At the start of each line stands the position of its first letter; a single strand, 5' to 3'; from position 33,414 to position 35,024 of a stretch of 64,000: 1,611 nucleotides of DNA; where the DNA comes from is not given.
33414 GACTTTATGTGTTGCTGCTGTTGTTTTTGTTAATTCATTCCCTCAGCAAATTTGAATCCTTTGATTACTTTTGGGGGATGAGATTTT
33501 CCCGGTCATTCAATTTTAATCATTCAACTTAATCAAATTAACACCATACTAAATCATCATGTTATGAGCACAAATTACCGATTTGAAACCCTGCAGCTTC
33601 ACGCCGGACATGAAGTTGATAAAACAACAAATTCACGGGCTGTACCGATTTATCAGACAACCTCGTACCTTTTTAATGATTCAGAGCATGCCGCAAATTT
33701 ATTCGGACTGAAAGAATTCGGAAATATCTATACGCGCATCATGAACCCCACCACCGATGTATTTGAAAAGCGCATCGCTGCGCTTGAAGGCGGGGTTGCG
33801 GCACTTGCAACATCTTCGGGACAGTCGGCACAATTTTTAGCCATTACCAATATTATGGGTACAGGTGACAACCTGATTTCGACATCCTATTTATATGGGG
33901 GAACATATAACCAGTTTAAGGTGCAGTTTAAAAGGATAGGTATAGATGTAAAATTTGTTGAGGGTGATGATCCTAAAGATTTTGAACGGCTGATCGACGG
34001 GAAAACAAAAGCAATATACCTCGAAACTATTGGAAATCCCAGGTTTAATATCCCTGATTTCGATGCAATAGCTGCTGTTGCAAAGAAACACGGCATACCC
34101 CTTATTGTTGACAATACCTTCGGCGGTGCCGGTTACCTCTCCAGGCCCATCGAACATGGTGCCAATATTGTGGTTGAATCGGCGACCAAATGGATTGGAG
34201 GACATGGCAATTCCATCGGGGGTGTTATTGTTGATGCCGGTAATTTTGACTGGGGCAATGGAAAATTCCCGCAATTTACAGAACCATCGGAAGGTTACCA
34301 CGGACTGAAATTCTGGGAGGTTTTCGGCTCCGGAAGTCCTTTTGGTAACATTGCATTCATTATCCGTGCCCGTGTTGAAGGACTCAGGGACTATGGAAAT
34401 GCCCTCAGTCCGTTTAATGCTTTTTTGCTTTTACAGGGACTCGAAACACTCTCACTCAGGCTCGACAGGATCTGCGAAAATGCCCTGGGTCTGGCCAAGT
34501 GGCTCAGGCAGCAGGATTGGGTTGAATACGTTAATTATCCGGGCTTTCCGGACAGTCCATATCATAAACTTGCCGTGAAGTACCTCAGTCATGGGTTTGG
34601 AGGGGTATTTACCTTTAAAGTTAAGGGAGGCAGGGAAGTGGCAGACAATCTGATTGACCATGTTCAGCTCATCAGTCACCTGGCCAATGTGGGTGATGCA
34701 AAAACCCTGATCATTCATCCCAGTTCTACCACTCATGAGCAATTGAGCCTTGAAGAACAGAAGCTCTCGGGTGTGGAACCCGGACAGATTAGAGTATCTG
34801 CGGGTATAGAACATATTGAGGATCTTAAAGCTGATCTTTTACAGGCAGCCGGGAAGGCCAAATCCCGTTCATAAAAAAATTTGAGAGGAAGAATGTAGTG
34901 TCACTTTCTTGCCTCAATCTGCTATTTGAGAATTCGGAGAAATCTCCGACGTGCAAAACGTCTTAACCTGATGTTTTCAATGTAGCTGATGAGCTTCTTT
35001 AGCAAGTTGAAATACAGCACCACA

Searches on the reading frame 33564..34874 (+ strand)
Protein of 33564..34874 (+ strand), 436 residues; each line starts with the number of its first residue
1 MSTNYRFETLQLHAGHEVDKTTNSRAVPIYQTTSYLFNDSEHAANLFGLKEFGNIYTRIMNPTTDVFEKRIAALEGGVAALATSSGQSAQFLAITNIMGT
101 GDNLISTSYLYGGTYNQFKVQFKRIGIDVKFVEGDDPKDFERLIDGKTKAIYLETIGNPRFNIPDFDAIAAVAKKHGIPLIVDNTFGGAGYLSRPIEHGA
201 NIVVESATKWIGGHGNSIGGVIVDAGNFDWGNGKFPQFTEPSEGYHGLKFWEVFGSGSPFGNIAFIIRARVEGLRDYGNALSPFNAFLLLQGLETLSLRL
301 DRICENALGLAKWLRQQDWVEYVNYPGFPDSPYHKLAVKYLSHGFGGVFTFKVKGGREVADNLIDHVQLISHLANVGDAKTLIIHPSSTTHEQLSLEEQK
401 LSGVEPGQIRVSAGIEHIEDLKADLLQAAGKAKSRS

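Call 60: search_protein_families(library=pfam, proteins=[window:33564-34874:+], max_evalue=0.000001)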
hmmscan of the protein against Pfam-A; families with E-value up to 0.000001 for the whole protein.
window:33564-34874:+ (436 aa): 3 families
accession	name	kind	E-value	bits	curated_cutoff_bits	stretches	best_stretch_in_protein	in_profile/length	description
PF01053.26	Cys_Met_Meta_PP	-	1.6e-130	435.5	27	1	8-428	1-379/381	Cys/Met metabolism PLP-dependent enzyme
PF01041.23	DegT_DnrJ_EryC1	-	2.5e-10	40.5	19.8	1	60-184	22-146/360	DegT/DnrJ/EryC1/StrS aminotransferase family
PF00155.27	Aminotran_1_2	-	1.3e-08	34.8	19.7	1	64-224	44-234/361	Aminotransferase class I and II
